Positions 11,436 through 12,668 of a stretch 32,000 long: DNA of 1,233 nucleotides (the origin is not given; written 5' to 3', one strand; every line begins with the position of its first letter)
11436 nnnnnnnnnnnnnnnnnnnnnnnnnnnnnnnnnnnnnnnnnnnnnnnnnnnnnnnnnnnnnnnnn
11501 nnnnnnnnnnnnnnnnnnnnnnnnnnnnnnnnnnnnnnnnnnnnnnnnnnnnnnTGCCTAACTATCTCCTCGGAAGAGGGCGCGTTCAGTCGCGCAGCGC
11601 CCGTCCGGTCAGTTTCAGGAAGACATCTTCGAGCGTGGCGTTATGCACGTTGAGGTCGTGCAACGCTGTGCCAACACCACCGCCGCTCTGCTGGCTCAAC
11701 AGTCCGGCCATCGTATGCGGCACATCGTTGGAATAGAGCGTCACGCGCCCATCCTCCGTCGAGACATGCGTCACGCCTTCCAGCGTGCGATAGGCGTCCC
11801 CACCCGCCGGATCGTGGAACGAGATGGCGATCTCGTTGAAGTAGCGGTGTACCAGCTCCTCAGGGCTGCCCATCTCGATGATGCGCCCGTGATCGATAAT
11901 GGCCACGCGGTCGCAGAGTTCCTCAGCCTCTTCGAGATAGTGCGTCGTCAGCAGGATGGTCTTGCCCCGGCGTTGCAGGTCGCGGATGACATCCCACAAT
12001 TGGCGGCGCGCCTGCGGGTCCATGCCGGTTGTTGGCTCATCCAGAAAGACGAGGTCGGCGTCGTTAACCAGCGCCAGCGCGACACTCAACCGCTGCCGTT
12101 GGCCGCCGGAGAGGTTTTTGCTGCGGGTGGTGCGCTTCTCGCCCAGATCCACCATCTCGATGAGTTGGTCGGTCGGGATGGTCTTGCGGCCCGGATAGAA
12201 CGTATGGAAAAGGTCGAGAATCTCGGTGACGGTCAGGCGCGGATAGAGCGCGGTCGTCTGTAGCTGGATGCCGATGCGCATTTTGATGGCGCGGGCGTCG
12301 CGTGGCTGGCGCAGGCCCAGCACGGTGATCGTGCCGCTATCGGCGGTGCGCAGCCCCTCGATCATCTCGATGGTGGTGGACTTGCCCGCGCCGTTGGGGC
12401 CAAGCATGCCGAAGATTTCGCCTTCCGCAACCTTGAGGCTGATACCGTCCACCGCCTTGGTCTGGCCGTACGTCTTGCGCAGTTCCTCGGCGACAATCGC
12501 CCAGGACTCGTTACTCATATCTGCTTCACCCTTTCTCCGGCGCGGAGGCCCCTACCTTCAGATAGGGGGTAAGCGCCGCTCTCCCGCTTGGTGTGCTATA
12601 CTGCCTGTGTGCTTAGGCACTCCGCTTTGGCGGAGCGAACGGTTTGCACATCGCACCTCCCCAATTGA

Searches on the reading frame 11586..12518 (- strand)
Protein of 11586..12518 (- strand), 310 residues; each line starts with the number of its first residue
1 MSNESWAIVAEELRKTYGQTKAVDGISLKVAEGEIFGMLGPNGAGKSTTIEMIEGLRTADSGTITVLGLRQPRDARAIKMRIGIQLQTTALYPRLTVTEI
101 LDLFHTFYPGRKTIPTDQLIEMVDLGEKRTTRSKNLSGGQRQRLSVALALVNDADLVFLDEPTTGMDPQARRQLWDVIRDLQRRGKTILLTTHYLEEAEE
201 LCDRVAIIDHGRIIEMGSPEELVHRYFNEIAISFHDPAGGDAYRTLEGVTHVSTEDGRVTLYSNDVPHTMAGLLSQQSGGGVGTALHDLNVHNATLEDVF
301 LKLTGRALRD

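Call 47: search_protein_families(library=pfam, proteins=[window:11586-12518:-], max_evalue=0.00001)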
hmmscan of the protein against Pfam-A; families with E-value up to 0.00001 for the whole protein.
window:11586-12518:- (310 aa): 2 families
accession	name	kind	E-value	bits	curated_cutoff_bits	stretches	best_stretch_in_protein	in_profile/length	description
PF00005.33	ABC_tran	-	4.6e-29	102.2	25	1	24-164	2-137/137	ABC transporter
PF13304.12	AAA_21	-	1.6e-14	55.1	27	1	123-193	225-298/304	AAA domain, putative AbiEii toxin, Type IV TA system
